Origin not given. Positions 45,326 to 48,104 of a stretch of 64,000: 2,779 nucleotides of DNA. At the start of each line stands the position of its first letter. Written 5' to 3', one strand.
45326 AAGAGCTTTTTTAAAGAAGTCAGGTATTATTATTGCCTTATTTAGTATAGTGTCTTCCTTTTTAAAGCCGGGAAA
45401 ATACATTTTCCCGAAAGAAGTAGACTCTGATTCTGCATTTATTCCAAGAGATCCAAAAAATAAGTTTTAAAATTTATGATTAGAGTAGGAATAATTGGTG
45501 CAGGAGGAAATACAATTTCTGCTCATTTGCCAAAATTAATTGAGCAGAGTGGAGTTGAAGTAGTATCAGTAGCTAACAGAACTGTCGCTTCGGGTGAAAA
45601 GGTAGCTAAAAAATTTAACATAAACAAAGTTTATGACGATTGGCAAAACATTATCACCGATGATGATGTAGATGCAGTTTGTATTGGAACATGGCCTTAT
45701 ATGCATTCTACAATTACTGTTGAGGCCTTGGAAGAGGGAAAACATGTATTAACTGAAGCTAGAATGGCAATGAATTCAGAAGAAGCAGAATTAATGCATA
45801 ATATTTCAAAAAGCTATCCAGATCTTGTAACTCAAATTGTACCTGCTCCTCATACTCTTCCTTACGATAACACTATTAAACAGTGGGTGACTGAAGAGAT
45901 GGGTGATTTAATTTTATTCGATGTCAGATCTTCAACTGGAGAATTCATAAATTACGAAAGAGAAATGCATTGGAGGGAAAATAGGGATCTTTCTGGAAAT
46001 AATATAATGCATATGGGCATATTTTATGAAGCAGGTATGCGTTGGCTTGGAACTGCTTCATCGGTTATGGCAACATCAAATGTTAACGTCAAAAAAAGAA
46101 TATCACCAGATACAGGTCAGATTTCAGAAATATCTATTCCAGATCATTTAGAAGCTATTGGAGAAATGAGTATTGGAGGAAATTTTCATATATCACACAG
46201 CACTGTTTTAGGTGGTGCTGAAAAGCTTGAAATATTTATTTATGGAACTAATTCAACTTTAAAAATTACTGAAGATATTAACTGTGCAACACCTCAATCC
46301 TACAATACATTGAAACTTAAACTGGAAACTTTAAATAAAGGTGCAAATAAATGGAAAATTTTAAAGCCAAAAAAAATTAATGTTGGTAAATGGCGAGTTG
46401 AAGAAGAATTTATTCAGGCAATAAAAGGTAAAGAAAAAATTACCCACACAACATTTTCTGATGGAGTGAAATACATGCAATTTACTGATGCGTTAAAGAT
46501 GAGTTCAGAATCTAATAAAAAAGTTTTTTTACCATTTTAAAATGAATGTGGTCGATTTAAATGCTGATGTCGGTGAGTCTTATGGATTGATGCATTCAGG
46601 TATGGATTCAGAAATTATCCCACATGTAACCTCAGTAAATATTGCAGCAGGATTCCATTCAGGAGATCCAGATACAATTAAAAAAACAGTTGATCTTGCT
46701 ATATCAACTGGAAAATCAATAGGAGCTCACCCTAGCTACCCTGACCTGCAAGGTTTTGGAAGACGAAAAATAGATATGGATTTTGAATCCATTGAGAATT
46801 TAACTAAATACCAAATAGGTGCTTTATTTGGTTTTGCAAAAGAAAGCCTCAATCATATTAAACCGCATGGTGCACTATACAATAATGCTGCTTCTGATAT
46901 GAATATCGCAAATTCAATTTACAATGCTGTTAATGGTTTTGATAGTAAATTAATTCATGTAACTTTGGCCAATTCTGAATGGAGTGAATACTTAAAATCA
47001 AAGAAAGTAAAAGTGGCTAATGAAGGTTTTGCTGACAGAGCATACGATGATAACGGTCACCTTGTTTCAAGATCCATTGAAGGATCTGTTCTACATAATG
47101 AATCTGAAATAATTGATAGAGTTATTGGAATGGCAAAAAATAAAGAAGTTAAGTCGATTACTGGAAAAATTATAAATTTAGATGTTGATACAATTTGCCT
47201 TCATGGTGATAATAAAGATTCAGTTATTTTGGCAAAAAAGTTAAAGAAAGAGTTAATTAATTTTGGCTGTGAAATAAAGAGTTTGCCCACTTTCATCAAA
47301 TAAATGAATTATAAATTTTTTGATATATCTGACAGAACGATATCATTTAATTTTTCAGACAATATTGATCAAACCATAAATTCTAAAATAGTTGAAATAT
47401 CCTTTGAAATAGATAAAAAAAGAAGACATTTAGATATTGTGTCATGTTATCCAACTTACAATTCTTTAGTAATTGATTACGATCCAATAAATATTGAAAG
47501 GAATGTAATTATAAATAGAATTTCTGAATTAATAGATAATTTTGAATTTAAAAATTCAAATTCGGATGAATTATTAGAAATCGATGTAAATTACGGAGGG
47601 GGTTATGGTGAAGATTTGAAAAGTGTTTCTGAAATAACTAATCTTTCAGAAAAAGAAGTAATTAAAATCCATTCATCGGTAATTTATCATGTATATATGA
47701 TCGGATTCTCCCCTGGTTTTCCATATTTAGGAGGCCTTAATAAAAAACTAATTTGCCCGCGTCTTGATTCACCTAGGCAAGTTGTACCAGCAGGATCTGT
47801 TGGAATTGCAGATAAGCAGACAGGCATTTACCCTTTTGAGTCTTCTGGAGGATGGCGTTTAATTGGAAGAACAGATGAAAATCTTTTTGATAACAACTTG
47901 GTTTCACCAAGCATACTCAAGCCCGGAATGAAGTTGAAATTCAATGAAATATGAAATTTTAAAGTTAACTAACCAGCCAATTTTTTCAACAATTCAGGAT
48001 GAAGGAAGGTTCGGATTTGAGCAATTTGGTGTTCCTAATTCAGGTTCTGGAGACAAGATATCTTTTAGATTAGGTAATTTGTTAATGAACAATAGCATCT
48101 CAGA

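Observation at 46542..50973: PxpABC-like genes joined to OadG-BCCP-OadB with no canonical carboxyltransferase or biotin carboxylase: candidate new Na+-coupled biotin enzyme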

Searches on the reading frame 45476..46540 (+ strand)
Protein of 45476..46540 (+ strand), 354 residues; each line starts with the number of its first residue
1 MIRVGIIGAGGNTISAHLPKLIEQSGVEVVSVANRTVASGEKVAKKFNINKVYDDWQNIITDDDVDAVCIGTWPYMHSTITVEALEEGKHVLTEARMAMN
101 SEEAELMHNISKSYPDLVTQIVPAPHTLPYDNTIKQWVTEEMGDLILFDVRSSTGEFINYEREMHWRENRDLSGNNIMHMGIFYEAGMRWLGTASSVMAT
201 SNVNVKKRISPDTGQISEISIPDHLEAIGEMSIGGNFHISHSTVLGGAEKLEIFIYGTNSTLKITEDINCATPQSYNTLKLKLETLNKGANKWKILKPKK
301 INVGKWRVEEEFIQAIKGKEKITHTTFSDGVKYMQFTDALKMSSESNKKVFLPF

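Call 3: search_protein_families(library=pfam, proteins=[window:45476-46540:+], max_evalue=0.01)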
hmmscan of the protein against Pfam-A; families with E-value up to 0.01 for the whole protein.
window:45476-46540:+ (354 aa): 5 families
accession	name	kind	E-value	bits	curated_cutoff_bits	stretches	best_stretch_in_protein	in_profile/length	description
PF01408.29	GFO_IDH_MocA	-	2.4e-21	77.1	24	1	2-114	1-112/120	Oxidoreductase family, NAD-binding Rossmann fold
PF02894.22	GFO_IDH_MocA_C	-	8.8e-06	26.1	22.9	1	140-350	7-216/218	Oxidoreductase family, C-terminal alpha/beta domain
PF01488.26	Shikimate_DH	-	1.7e-05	25.4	24.3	1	3-72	14-85/138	Shikimate / quinate 5-dehydrogenase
PF22725.1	GFO_IDH_MocA_C3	-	2.8e-05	24.5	27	1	141-262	12-123/124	GFO/IDH/MocA C-terminal domain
PF03447.22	NAD_binding_3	-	0.0021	19.2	24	1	11-107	6-103/116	Homoserine dehydrogenase, NAD binding domain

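Call 4: search_protein_families(library=ncbifam, proteins=[window:45476-46540:+], max_evalue=0.01)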
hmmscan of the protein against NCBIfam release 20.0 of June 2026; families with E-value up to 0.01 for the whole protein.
window:45476-46540:+ (354 aa): 14 families
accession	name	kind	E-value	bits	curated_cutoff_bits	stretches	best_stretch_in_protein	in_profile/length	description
TIGR04380.1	myo_inos_iolG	equivalog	1.9e-17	63.2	355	1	1-110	1-110/330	inositol 2-dehydrogenase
NF052479.1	LevoglcsnDh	equivalog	8.3e-16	57.6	650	1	32-174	41-183/386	levoglucosan dehydrogenase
NF040723.1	UDP-GlcNAcDh_Arch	equivalog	6.6e-14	52.1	450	1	2-112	1-108/302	UDP-N-acetylglucosamine 3-dehydrogenase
NF041392.1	XylDh_Gfo6_Halo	equivalog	5.3e-13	48.5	350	1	2-264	17-275/350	D-xylose 1-dehydrogenase Gfo6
NF052679.1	InsChiInosDhIolG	equivalog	9.3e-13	47.9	540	1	2-109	3-111/343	bifunctional inositol 2-dehydrogenase/D-chiro-inositol 1-dehydrogenase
NF008607.0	PRK11579.1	subfamily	6e-11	41.9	330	1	2-259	5-244/346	oxidoreductase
NF058561.1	BT_2158_fam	equivalog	5.8e-10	38.3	750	1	7-140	41-171/487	glycoside 3-dehydrogenase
NF007574.0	PRK10206.1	equivalog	1.4e-08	34.2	352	1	2-119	3-120/345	oxidoreductase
NF058563.1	BT_2159_fam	equivalog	1.5e-07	30.8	650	1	2-154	1-152/350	disaccharide 3-dehydrogenase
NF004976.0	PRK06349.1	subfamily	4.3e-05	22.8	205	1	2-110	5-120/430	homoserine dehydrogenase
TIGR00507.1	aroE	equivalog_domain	0.00034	19.9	200.2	1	4-81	120-195/270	shikimate dehydrogenase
NF000744.0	PRK00045.1-3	equivalog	0.0011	17.9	429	1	3-85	187-273/447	glutamyl-tRNA reductase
NF001310.0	PRK00258.1-2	equivalog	0.0032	16.7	221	1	3-49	123-167/279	shikimate dehydrogenase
NF001312.0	PRK00258.1-4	equivalog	0.0059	15.9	295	0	6-59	132-183/285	shikimate dehydrogenase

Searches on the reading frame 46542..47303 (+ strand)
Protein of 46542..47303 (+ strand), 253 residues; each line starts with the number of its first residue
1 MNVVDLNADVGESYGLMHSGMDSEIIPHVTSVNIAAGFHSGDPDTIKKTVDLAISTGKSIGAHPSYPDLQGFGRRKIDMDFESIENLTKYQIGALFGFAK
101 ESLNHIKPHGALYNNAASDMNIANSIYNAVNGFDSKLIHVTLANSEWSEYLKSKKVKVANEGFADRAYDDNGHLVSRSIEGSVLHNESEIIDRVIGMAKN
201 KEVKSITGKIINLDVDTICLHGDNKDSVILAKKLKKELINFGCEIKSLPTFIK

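Call 3: search_protein_families(library=pfam, proteins=[window:46542-47303:+], max_evalue=0.01)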
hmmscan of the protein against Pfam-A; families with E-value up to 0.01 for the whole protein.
window:46542-47303:+ (253 aa): 1 family
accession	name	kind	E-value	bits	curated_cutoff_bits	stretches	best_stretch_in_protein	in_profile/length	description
PF03746.21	LamB_YcsF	-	2e-84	283.5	22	1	4-238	1-238/239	LamB/YcsF family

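Call 4: search_protein_families(library=ncbifam, proteins=[window:46542-47303:+], max_evalue=0.01)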
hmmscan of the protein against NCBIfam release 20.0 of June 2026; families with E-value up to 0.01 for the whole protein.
window:46542-47303:+ (253 aa): 5 families
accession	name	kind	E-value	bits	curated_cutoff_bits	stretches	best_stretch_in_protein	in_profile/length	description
NF003814.0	PRK05406.1-3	subfamily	1.9e-89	299.3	226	1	2-248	3-252/256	5-oxoprolinase subunit PxpA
NF003813.0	PRK05406.1-2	equivalog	6e-79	264.9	392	1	2-248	2-251/252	5-oxoprolinase subunit PxpA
NF003816.0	PRK05406.1-5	subfamily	4.4e-74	249.1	213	1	4-238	2-242/246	5-oxoprolinase subunit PxpA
NF003815.0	PRK05406.1-4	equivalog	1e-68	231.4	337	1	2-246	2-244/247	5-oxoprolinase subunit PxpA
NF003812.0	PRK05406.1-1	equivalog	1.5e-59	201.6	378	1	4-238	3-235/244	5-oxoprolinase subunit PxpA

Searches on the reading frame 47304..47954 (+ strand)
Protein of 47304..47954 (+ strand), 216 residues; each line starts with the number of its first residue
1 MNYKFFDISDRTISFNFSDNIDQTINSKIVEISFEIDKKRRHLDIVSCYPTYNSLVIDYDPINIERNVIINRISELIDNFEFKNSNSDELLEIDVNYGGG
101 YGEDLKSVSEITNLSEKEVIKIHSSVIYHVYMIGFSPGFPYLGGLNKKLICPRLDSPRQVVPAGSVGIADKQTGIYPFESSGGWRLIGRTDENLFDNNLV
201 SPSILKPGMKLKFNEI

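Call 3: search_protein_families(library=pfam, proteins=[window:47304-47954:+], max_evalue=0.01)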
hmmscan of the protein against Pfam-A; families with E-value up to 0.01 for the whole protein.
window:47304-47954:+ (216 aa): 1 family
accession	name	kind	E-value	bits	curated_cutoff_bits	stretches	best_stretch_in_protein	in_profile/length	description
PF02682.21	CT_C_D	-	1e-62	211.8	22.1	1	5-204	3-201/202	Carboxyltransferase domain, subdomain C and D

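Call 4: search_protein_families(library=ncbifam, proteins=[window:47304-47954:+], max_evalue=0.01)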
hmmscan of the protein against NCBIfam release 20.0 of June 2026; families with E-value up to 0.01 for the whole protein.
window:47304-47954:+ (216 aa): 3 families
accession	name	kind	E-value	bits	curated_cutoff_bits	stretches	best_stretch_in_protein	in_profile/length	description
TIGR00370.1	TIGR00370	equivalog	1.1e-57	194.7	145.55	1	8-213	1-201/202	5-oxoprolinase subunit PxpB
TIGR02712.1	urea_carbox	equivalog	0.00068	17.4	1303.85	0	147-190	971-1014/1201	urea carboxylase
NF047654.1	DiguCycDgcRLepto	equivalog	0.0068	15.3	500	1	29-127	191-282/295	diguanylate cyclase DgcR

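Call 36: search_solved_structures(query=window:47304-47954:+, max_evalue=0.001, show_alignments=3)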
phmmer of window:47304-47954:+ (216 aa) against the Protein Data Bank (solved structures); distinct sequences matched with E-value up to 0.001: 6.
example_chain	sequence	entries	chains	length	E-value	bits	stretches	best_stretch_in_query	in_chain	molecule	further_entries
2phc_B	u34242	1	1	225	5.4e-45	157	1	10-214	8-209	Uncharacterized protein PH0987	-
2zp2_A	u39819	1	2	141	1.9e-37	132.3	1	90-214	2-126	Kinase A inhibitor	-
5dud_B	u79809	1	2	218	3.4e-36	128.2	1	46-213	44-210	YbgJ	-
3oep_A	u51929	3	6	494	6.3e-28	101.2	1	43-215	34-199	Putative uncharacterized protein TTHA0988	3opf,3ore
9yx5_W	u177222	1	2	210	6.9e-25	91.2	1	92-214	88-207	Allophanate hydrolase subunit 1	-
3mml_B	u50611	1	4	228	8.6e-25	90.9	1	92-214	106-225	Allophanate hydrolase subunit 1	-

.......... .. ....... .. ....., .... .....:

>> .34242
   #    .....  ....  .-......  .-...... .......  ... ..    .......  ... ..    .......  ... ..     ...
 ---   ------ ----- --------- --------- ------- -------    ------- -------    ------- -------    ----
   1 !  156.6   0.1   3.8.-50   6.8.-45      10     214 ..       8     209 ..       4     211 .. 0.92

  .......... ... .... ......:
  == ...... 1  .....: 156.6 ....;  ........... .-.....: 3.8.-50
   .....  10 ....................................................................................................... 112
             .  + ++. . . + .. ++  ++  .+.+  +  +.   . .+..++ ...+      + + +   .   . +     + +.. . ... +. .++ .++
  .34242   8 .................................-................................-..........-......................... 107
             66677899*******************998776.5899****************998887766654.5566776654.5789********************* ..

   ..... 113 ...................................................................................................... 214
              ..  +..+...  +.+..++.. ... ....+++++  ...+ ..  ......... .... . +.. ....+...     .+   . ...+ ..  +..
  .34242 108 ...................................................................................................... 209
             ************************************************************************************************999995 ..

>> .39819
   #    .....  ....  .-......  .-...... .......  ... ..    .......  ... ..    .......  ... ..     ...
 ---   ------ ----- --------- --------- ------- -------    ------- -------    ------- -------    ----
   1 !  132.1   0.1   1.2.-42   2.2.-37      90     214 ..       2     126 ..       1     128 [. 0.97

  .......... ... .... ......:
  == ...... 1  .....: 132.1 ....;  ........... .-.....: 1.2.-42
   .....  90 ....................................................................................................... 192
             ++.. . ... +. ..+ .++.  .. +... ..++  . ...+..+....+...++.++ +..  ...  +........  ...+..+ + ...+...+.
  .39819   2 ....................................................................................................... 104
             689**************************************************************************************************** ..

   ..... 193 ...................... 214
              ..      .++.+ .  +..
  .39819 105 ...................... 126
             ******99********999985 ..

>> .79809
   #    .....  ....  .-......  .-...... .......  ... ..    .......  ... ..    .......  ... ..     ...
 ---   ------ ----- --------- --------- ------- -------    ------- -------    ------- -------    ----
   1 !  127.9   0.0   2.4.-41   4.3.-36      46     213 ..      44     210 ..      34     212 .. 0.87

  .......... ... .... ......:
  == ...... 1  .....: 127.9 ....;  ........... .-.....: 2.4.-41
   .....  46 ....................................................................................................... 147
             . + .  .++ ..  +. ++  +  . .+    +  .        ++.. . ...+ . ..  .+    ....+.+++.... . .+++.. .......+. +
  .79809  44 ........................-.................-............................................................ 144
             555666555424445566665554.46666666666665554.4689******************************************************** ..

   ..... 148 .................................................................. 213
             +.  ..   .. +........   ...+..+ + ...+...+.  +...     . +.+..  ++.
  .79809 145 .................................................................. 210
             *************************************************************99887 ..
